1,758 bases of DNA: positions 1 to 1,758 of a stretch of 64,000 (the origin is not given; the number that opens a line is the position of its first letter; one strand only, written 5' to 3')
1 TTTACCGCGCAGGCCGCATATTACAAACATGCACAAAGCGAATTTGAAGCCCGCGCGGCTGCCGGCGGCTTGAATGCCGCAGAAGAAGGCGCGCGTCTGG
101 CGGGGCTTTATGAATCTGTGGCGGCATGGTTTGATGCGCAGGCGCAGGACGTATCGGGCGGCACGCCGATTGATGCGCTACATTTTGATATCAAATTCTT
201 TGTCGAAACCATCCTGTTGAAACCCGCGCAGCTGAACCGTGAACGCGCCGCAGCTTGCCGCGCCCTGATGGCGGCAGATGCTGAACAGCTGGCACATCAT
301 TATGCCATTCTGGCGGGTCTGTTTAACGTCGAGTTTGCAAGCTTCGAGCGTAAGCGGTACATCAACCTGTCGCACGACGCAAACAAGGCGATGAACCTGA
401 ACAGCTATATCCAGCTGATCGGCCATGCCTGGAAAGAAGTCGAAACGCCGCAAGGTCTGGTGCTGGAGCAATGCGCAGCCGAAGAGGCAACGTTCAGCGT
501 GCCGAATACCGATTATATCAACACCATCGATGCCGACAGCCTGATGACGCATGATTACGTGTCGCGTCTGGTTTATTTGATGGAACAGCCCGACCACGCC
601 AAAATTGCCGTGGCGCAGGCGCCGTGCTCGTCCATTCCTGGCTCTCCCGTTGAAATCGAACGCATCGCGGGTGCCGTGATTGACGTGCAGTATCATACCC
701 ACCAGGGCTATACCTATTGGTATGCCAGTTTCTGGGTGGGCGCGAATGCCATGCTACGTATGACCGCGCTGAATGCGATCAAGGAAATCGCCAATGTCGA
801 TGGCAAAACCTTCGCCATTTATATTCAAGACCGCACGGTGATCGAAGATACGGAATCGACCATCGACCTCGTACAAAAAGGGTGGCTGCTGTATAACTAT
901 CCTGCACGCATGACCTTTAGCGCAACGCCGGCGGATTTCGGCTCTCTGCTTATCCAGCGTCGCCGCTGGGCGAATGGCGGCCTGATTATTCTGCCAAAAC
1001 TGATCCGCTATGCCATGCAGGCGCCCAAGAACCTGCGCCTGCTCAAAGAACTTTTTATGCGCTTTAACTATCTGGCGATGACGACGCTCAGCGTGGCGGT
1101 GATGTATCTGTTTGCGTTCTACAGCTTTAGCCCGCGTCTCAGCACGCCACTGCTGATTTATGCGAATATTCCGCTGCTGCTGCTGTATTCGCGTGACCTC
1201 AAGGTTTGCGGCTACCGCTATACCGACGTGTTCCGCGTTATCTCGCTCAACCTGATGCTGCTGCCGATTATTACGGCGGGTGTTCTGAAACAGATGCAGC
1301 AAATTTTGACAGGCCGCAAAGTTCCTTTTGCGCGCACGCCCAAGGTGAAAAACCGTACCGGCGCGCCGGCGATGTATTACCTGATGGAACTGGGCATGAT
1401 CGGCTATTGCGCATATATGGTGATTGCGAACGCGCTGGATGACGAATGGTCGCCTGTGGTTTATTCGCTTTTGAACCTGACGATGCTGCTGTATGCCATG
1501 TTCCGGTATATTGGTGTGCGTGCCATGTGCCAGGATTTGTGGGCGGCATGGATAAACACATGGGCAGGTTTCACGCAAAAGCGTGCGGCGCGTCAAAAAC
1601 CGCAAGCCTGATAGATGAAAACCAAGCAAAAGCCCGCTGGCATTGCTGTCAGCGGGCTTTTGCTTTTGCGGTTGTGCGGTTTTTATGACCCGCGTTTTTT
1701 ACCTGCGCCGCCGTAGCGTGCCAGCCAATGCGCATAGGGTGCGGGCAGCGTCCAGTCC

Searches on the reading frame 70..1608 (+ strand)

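Call 77: search_protein_families(library=pfam, proteins=[window:70-1608:+], max_evalue=0.00001)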
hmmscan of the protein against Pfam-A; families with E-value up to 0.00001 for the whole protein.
window:70-1608:+ (513 aa): 1 family
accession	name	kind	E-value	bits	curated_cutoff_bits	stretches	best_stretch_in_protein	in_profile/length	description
PF13632.12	Glyco_trans_2_3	-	1.4e-24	87.4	27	1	149-362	1-183/198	Glycosyl transferase family group 2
